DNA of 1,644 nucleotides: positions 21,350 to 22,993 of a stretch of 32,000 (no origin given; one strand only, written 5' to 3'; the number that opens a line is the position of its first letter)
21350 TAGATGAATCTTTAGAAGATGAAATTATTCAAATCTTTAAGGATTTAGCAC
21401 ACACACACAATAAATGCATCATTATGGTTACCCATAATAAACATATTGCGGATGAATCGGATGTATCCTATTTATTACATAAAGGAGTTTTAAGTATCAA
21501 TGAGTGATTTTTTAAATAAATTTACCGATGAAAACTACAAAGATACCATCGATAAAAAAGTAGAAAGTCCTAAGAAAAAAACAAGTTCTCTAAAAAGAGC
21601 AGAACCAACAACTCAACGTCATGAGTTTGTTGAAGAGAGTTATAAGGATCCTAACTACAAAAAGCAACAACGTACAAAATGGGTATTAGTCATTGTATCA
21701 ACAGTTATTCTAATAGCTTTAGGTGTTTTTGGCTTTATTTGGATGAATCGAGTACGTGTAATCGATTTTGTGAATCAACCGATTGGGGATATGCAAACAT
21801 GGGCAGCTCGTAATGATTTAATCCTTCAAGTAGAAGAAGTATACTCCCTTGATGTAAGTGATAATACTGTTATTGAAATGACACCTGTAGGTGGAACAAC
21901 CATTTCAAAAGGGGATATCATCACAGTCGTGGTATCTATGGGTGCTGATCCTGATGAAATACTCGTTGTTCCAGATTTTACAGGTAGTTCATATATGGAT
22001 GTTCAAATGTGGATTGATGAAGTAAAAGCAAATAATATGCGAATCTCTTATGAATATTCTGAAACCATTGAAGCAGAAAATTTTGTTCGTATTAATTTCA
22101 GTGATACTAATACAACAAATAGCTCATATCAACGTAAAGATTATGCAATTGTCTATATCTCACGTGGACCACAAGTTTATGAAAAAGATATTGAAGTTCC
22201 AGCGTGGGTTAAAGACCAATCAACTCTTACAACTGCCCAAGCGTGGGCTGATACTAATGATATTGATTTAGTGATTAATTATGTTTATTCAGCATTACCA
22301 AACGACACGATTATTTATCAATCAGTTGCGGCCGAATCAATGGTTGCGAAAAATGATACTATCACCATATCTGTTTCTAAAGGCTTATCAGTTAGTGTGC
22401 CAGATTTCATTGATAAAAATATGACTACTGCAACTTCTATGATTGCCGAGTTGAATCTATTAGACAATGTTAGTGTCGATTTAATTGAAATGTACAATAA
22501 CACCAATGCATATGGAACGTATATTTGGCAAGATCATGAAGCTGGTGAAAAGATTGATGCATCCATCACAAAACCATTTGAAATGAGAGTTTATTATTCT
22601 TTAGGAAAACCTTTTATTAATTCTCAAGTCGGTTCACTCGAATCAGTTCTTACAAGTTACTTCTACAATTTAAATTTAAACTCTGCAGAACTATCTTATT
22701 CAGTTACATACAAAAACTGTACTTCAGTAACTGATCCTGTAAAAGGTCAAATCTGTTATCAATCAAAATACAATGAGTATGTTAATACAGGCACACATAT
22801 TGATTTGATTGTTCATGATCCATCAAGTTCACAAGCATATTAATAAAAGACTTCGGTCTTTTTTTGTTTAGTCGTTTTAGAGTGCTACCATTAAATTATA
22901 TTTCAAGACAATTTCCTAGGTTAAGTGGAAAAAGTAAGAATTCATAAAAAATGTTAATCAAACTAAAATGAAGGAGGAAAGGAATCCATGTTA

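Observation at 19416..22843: Membrane protein made only of PASTA repeats, translationally coupled to an FtsX/MacB-type ABC transporter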

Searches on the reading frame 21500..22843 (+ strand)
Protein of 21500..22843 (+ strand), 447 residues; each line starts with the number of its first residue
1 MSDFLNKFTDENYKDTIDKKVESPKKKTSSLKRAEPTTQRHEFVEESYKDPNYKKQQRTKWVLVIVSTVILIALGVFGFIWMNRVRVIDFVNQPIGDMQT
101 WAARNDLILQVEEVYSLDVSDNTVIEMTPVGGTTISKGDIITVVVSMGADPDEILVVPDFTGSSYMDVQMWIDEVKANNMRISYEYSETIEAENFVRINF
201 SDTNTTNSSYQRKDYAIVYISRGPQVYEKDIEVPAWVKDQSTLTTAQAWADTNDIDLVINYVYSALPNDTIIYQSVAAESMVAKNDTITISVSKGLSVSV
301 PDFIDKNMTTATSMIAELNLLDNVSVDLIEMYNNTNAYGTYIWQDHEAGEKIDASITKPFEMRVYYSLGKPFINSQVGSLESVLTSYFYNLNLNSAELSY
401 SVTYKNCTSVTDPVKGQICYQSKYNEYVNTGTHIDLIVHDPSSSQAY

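Call 3: search_protein_families(library=pfam, proteins=[window:21500-22843:+], max_evalue=1)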
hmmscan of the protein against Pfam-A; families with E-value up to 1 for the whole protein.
window:21500-22843:+ (447 aa): 3 families
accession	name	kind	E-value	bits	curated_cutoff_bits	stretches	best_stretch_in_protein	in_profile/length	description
PF03793.24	PASTA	-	2.3e-21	76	23.2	3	85-146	1-63/64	PASTA domain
PF24694.1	LNS2_PITM1-3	-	0.059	13.8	27.7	1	208-241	31-62/124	PITM 1-3, LNS2 domain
PF15581.11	Imm58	-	0.063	13.8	25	1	58-97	3-42/109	Immunity protein 58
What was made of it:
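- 21500..22843 (+): PASTA-only bitopic membrane protein, 447 aa. Pfam PASTA 76 bits (call 3).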

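Call 4: search_protein_families(library=ncbifam, proteins=[window:21500-22843:+], max_evalue=1)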
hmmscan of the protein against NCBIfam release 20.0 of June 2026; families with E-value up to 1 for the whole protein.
window:21500-22843:+ (447 aa): 1 family
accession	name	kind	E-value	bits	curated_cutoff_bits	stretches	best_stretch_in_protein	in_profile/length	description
NF033483.0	PknB_PASTA_kin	equivalog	6.5e-36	124.5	450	2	11-293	285-563/563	Stk1 family PASTA domain-containing Ser/Thr kinase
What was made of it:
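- Closest known: PASTA Ser/Thr kinases. Same: Alignment to model positions 285-563 of the Stk1 family (call 4).
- The region from juxtamembrane segment through TM helix to PASTA repeats aligns with the same region of Stk1-type kinases, model positions 285-563 (call 4). The only NCBIfam hit is to the C-terminal half of Stk1-family kinases (call 4).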

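Call 9: find_homologous_proteins(query=window:21500-22843:+, max_evalue=0.001)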
Query window:21500-22843:+ (447 aa): 54 proteins with E <= 0.001 among 3774 candidates.
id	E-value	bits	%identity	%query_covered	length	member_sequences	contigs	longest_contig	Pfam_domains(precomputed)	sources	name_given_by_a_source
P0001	2.5e-292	987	100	100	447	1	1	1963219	PF03793.25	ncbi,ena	-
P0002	2.1e-239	813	80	100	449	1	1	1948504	PF03793.25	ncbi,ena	-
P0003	6.2e-230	781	76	100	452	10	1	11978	PF03793.25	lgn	-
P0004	2.1e-208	710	70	100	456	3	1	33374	PF03793.25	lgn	-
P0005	6.8e-205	699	69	100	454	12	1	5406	PF03793.25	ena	-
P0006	3.2e-189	647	64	100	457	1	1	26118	PF03793.25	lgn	-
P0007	1.5e-148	513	55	98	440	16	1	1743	PF03793.25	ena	-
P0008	4.4e-147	509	55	98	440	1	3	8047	PF03793.25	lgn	-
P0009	2.8e-143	496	50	100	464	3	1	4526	PF03793.25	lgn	-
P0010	2.3e-139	483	52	99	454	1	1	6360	PF03793.25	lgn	-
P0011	1.9e-138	480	51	99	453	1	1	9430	PF03793.25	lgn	-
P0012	4.2e-137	476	49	100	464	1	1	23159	PF03793.25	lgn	-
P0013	3.6e-136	473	48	99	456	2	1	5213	PF03793.25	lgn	-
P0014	2.7e-113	397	44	97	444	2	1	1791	PF03793.25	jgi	-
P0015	1.2e-110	388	45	98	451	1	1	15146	PF03793.25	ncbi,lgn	-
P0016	4.2e-93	331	40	99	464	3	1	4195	PF03793.25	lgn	-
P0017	4.6e-93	331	39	97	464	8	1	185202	PF03793.25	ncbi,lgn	-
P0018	1.2e-92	329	39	97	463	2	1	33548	PF03793.25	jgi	-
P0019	1.3e-92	329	40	97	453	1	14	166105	PF03793.25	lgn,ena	-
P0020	2.9e-92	328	40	99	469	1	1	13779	PF03793.25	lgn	-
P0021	3.0e-92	328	40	97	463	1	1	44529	PF03793.25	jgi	-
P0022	3.5e-90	321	42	88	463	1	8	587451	PF03793.25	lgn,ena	-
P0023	4.3e-90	321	39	97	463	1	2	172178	PF03793.25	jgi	jgi:eukaryotic-like serine/threonine-protein kinase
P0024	4.9e-90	321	39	97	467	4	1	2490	PF03793.25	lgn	-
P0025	3.8e-87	311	38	97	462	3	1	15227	PF03793.25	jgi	jgi:eukaryotic-like serine/threonine-protein kinase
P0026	5.9e-81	291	60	52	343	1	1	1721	PF03793.25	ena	-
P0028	7.6e-58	215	34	82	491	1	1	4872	PF03793.25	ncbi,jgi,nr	ncbi:MAG: PASTA domain-containing protein [Coriobacteriales bacterium]|jgi:serine/threonine-protein 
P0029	1.8e-57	213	33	97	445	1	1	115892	PF03793.25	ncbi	-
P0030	1.8e-57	213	34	94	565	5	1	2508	PF03793.25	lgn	-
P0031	3.8e-57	212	32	89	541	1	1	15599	PF03793.25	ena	-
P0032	7.4e-56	208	32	94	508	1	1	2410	PF03793.25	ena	-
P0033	2.9e-55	206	30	96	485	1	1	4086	PF03793.25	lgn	-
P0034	6.6e-55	205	31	96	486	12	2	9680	PF03793.25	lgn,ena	-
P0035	2.7e-53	200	31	99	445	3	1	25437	PF03793.25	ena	-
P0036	3.9e-53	199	32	89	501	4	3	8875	PF03793.25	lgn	-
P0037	8.9e-53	198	32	85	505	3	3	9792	PF03793.25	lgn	-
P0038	5.6e-52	195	32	99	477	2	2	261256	PF03793.25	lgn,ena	-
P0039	1.2e-51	194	31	99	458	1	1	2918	PF03793.25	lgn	-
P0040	3.7e-51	193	31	98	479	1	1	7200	PF03793.25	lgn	-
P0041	9.4e-51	191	30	98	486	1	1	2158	PF03793.25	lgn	-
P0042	4.3e-48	182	32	98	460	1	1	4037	PF03793.25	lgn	-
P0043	2.8e-45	173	30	98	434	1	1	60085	PF03793.25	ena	-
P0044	3.9e-45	173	30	73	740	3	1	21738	PF03793.25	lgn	-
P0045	4.3e-44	169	27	69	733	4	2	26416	PF03793.25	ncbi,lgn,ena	-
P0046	4.4e-44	169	31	74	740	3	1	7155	PF03793.25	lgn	-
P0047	4.4e-26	110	25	83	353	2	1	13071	PF03793.25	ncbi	ncbi:MAG: PASTA domain-containing protein, partial [Erysipelotrichales bacterium]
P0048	4.6e-26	110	27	90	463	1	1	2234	PF03793.25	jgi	jgi:serine/threonine-protein kinase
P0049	1.6e-24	105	29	65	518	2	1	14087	PF03793.25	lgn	-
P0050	6.7e-22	96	27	77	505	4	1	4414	PF03793.25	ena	-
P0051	8.6e-22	96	27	77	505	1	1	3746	PF03793.25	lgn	-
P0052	1.4e-21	95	27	77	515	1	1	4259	PF03793.25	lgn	-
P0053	4.4e-19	87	28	69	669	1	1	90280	PF03793.25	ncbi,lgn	-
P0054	3.7e-8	51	31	43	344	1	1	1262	PF03793.25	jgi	jgi:beta-lactam-binding protein with PASTA domain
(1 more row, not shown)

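Call 10: find_encoding_contigs(protein=P0001, flank=6000, max_places=2)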
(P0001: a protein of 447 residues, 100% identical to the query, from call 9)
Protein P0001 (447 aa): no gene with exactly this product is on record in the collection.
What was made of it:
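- Tried and rejected: Exact look-up of the window's own PASTA protein: no contig on record (call 10).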

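Call 11: find_encoding_contigs(protein=P0017, flank=6000, max_places=3)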
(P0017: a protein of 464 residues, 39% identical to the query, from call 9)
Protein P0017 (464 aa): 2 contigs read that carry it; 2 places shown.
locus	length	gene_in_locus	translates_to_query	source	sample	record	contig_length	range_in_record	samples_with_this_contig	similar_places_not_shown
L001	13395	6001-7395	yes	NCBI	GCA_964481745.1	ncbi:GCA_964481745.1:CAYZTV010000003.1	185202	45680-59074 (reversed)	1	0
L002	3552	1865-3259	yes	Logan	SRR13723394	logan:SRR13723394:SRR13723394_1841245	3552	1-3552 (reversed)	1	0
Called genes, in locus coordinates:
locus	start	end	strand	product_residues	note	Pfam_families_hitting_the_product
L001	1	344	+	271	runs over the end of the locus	PF00456:Transketolase_N, PF13292:DXP_synthase_N, PF00676:E1_dh (weak), PF09364:XFP_N (weak)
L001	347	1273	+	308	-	PF02779:Transket_pyr, PF02780:Transketolase_C, PF22613:Transketolase_C_1, PF17147:PFOR_II (weak)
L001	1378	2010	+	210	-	PF02310:B12-binding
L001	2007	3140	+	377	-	PF12704:MacB_PCD, PF02687:FtsX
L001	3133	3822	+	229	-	PF00005:ABC_tran, PF02463:SMC_N (weak), PF13304:AAA_21 (faint)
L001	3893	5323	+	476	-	PF12704:MacB_PCD, PF02687:FtsX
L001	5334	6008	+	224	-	PF13476:AAA_23 (weak), PF00005:ABC_tran, PF13304:AAA_21 (faint)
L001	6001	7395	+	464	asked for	PF03793:PASTA (weak)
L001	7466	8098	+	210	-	PF03807:F420_oxidored (weak), PF13460:NAD_binding_10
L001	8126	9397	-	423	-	PF00171:Aldedh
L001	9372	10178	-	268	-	PF00696:AA_kinase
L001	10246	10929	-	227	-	PF07722:Peptidase_C26, PF00117:GATase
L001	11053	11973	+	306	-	PF02541:Ppx-GppA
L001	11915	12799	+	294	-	PF00702:Hydrolase (faint), PF05116:S6PP (faint), PF08282:Hydrolase_3, PF12710:HAD (faint)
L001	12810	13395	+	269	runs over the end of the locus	PF00248:Aldo_ket_red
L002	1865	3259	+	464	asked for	PF03793:PASTA (weak)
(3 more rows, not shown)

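Call 12: find_encoding_contigs(protein=P0029, flank=6000, max_places=3)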
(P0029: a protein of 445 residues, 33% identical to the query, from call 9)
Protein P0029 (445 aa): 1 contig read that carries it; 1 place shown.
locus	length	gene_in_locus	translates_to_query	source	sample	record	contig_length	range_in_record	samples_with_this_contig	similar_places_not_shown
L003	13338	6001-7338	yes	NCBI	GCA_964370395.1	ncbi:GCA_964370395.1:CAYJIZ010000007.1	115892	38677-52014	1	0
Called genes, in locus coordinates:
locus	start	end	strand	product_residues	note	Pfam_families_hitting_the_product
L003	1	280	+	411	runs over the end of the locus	PF13241:NAD_binding_7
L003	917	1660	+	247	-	PF00072:Response_reg, PF04397:LytTR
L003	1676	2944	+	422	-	PF14501:HATPase_c_5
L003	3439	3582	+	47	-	-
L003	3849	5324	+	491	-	PF02687:FtsX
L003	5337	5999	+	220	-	PF02463:SMC_N (faint), PF00005:ABC_tran, PF13304:AAA_21 (faint)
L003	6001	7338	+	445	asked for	PF03793:PASTA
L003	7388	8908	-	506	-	PF13187:Fer4_9 (weak), PF25160:LdpA_Fe-S-bd (weak), PF00037:Fer4, PF12797:Fer4_2 (weak), PF12837:Fer4_6 (weak), PF13237:Fer4_10 (weak), PF25160:LdpA_Fe-S-bd, PF02906:Fe_hyd_lg_C, +6 more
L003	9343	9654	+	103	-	PF00338:Ribosomal_S10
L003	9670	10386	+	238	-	PF00297:Ribosomal_L3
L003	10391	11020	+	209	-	PF00573:Ribosomal_L4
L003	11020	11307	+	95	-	PF00276:Ribosomal_L23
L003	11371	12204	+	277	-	PF00181:Ribosomal_L2_N, PF03947:Ribosomal_L2_C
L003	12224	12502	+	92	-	PF00203:Ribosomal_S19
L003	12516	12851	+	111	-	PF00237:Ribosomal_L22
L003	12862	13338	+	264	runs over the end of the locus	PF07650:KH_2, PF00189:Ribosomal_S3_C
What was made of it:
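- One locus (L003) has an Agr-like kinase, a LytTR regulator and a 47-aa ORF directly upstream (call 12).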

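Call 13: find_encoding_contigs(protein=P0038, flank=6000, max_places=2)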
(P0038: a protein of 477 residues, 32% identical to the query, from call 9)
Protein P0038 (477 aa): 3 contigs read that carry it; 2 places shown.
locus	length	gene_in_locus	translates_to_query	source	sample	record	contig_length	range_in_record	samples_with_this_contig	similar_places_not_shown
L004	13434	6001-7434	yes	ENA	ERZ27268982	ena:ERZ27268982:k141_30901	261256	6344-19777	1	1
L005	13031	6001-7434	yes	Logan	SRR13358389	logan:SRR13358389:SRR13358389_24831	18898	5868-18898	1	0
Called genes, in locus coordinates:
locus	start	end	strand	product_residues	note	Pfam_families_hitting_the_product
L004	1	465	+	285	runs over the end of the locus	PF12833:HTH_18, PF00165:HTH_AraC (weak), PF06445:GyrI-like, PF14526:Cass2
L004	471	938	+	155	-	-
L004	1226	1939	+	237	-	PF00072:Response_reg, PF00486:Trans_reg_C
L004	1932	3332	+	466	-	PF00512:HisKA, PF02518:HATPase_c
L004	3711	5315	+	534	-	-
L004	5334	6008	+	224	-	PF02463:SMC_N (faint), PF00005:ABC_tran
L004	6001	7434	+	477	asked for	PF03793:PASTA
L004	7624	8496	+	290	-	-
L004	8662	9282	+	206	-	PF00485:PRK, PF13238:AAA_18 (faint)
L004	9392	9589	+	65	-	-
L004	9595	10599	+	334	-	PF06580:His_kinase, PF02518:HATPase_c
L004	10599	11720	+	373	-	PF00072:Response_reg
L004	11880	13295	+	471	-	-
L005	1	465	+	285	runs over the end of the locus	PF12833:HTH_18, PF00165:HTH_AraC (weak), PF06445:GyrI-like, PF14526:Cass2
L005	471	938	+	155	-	-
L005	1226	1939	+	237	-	PF00072:Response_reg, PF00486:Trans_reg_C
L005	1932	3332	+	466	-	PF00512:HisKA, PF02518:HATPase_c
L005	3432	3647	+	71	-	-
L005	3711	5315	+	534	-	-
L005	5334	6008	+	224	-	PF02463:SMC_N (faint), PF00005:ABC_tran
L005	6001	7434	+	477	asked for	PF03793:PASTA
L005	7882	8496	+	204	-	-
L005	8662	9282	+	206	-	PF00485:PRK, PF13238:AAA_18 (faint)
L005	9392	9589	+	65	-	-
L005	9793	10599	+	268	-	PF06580:His_kinase, PF02518:HATPase_c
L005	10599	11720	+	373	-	PF00072:Response_reg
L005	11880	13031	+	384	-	?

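Call 14: find_encoding_contigs(protein=P0045, flank=6000, max_places=2)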
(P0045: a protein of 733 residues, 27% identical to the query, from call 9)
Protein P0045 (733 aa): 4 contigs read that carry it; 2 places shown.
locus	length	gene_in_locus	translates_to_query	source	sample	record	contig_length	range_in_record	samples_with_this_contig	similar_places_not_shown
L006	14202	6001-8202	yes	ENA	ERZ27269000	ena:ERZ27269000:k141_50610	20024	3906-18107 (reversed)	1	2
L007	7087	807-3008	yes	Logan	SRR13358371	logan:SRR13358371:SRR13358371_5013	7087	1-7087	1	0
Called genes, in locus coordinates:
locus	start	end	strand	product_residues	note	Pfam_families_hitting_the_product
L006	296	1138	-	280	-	PF00165:HTH_AraC (faint), PF12833:HTH_18, PF06445:GyrI-like, PF14526:Cass2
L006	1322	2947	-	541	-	PF00672:HAMP, PF00512:HisKA, PF02518:HATPase_c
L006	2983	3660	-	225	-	PF00072:Response_reg, PF00486:Trans_reg_C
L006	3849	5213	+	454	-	PF02687:FtsX (weak)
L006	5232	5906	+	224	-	PF00005:ABC_tran, PF13304:AAA_21 (faint)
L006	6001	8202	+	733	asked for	PF03793:PASTA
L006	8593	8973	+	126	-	-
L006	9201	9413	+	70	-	PF13560:HTH_31, PF12844:HTH_19, PF01381:HTH_3, PF13443:HTH_26 (weak)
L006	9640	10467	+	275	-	-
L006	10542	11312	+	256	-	PF02900:LigB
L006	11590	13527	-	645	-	PF00754:F5_F8_type_C, PF22633:F5_F8_type_C_2, PF00041:fn3 (weak), PF01270:Glyco_hydro_8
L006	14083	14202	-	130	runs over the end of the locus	PF01042:Ribonuc_L-PSP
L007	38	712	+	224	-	PF00005:ABC_tran, PF13304:AAA_21 (faint)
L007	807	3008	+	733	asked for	PF03793:PASTA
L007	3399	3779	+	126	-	-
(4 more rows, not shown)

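Call 15: find_encoding_contigs(protein=P0053, flank=6000, max_places=2)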
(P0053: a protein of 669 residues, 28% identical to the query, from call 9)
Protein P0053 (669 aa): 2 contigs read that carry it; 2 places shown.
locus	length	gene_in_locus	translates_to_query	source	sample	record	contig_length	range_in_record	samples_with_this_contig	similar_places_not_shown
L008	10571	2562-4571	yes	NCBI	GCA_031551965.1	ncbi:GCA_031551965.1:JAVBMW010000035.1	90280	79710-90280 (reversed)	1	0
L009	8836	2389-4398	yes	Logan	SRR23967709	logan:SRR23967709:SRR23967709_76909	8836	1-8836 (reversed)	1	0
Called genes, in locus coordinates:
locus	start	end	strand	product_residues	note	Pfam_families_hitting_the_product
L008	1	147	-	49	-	?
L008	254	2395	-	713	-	PF09371:Tex_N, PF22706:Tex_central_region, PF16921:Tex_YqgF, PF14635:HHH_7, PF12836:HHH_3, PF17674:HHH_9, PF00575:S1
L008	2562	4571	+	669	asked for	PF03793:PASTA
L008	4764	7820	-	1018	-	PF01832:Glucosaminidase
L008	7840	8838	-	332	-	-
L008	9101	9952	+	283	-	PF01784:DUF34_NIF3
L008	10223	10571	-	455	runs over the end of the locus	PF03023:MurJ, PF01554:MatE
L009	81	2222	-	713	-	PF09371:Tex_N, PF22706:Tex_central_region, PF16921:Tex_YqgF, PF14635:HHH_7, PF12836:HHH_3, PF17674:HHH_9, PF00575:S1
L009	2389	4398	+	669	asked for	PF03793:PASTA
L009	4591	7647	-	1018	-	PF01832:Glucosaminidase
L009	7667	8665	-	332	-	-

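Call 16: find_encoding_contigs(protein=P0047, flank=6000, max_places=2)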
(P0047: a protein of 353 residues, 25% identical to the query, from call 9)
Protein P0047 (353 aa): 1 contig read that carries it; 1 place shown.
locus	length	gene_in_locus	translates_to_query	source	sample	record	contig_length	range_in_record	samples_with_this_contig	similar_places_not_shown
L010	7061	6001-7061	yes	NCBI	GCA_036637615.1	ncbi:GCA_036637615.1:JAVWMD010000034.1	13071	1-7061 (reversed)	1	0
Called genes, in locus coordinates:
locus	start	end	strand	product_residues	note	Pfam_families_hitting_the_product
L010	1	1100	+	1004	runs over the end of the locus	PF02811:PHP, PF07733:DNA_pol3_alpha, PF17657:DNA_pol3_finger, PF14579:HHH_6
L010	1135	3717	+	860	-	PF02739:5_3_exonuc_N, PF01367:5_3_exonuc, PF22619:DNA_polI_exo1, PF00476:DNA_pol_A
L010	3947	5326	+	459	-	PF02687:FtsX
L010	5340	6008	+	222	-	PF02463:SMC_N (faint), PF13175:AAA_15 (faint), PF00005:ABC_tran, PF13304:AAA_21 (faint)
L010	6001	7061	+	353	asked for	PF03793:PASTA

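Call 22: find_related_loci(query=A2, collection=genome_contigs, flank=7000)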
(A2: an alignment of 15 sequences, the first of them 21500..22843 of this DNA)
Query A2 (447 aa) in genome_contigs; peptide patterns used: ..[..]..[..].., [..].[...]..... (x = any residue, [..] = any of these).
224 stretches matched a pattern; 77 encode a relative of the query (tblastn E <= 1e-3); 77 distinct loci.
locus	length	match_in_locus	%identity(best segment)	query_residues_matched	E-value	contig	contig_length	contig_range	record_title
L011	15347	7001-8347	80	1-447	0e+0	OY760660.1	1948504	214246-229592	MAG: Erysipelotrichaceae bacterium isolate c7340cc5-1f84-471e-8e8a-bd11882d2f9e genome assembly, chromosome: 1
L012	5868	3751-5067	55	1-439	4e-158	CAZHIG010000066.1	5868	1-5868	MAG TPA_asm: uncultured Erysipelotrichaceae bacterium isolate SRP294416_co1_650 genome assembly, contig: NODE_32630_leng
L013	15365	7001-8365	40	1-434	1e-104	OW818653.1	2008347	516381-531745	metagenome genome assembly, chromosome: 1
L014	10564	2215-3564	40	1-434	3e-104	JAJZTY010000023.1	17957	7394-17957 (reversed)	MAG: Bacillota bacterium isolate SKS3.bin96 NODE_4861_length_17957_cov_5.754571, whole genome shotgun sequence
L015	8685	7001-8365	40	1-434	1e-102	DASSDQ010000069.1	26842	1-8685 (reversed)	MAG TPA_asm: Erysipelotrichaceae bacterium isolate SMAG_U955 k141_1408219, whole genome shotgun sequence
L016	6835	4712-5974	41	1-416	9e-102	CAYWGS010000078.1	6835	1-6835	MAG TPA_asm: uncultured Erysipelotrichaceae bacterium isolate binchicken_co263_333 genome assembly, contig: NODE_12039_l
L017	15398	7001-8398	39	1-438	5e-100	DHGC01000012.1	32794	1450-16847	MAG TPA_asm: Erysipelotrichaceae bacterium UBA4808 UBA4808_contig_72992, whole genome shotgun sequence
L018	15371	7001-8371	38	1-434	3e-97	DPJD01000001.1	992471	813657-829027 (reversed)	MAG TPA_asm: Erysipelotrichaceae bacterium isolate UBA8511 contig_40271, whole genome shotgun sequence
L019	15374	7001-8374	38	1-434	3e-94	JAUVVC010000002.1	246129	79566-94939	MAG: Erysipelotrichaceae bacterium isolate CSMAG_1154 CSMAG_1154_k127_2694702_length_246129_cov_16.0012, whole genome sh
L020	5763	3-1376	38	1-434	2e-91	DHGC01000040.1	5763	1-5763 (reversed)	MAG TPA_asm: Erysipelotrichaceae bacterium UBA4808 UBA4808_contig_129743, whole genome shotgun sequence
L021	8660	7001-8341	34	1-444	5e-72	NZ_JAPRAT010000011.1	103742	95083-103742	Natronobacillus azotifigens strain 24KS-1 11, whole genome shotgun sequence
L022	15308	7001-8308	33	1-428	1e-70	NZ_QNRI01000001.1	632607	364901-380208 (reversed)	Paraliobacillus ryukyuensis strain DSM 15140 Ga0244519_101, whole genome shotgun sequence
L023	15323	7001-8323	33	1-428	9e-68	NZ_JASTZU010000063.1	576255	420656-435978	Aquibacillus rhizosphaerae strain LR5S19 2332, whole genome shotgun sequence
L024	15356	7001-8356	30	1-444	1e-65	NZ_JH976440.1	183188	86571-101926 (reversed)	Amphibacillus jilinensis Y1 Scaffold7, whole genome shotgun sequence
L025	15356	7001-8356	31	1-444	2e-64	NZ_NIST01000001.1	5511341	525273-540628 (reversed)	Evansella halocellulosilytica strain FJAT-44876 Scaffold1, whole genome shotgun sequence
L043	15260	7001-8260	33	27-445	7e-59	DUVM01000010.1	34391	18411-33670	MAG TPA_asm: Tissierellia bacterium isolate AS08sgBPME_4 10928_AS08, whole genome shotgun sequence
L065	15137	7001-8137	31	29-422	3e-54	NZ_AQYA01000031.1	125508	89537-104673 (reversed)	Streptococcus henryi DSM 19005 F601DRAFT_scaffold00007.7_C, whole genome shotgun sequence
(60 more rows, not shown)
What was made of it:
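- On LolCDE: All named hosts are Bacillota, except one homologue from a Coriobacteriales MAG (calls 9, 22).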

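Call 26: predict_structure(alignment_id=A1)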
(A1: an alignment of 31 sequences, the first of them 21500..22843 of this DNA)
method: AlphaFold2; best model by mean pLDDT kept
length: 447 residues; sequences in the alignment: 31
mean_pLDDT: 84.5   pTM: 0.43
mean pLDDT of the five models: 84.5, 84.1, 83.8, 83.7, 83.5
residues with pLDDT >= 90: 228; 70-90: 160; 50-70: 28; < 50: 31
segments of 3 or more residues with pLDDT < 50: 19-48
pLDDT, mean of each block of 10 residues (from residue 1): 55 52 39 38 45 73 86 86 88 90 90 88 89 88 90 90 92 91 91 92 90 93 86 91 94 93 87 92 91 85 91 90 87 93 90 70 94 93 94 94 89 88 94 95 87
secondary structure, 60 per line:
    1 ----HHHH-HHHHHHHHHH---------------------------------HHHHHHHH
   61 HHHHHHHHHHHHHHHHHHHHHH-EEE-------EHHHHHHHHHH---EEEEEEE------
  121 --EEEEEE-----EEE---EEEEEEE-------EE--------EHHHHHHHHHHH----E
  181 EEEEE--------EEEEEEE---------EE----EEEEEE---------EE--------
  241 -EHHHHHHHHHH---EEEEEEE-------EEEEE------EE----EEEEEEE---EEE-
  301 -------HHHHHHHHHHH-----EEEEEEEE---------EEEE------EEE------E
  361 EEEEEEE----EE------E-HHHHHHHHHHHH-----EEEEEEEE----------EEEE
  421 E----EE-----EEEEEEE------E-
elements in order: H5-8 H10-19 H53-82 E84-86 H95-104 E108-114 E123-128 E134-136 E140-146 H165-175 E180-185 E194-200 E216-221 H243-252 E256-262 E270-274 E287-293 E297-299 H308-318 E324-331 E341-344 E351-353 E360-367 H382-393 E399-406 E417-421 E433-439
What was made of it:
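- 21500..22843 (+): Model pLDDT 84.5 (call 26).
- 21680..21745 (+): Single transmembrane helix (residues 61-82). Helix 53-82 in the model (call 26).
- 22613..22822 (+): Fifth, divergent PASTA-like domain (residues 372-441). The helix-plus-three-strand pattern has pLDDT of about 90 (call 26).
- On PASTA domain (Pfam PF03793): The AlphaFold2 model has five such modules at pLDDT of about 90 (call 26).
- Checked: The AlphaFold2 model (pLDDT 84.5) shows five helix-plus-strand modules (call 26).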
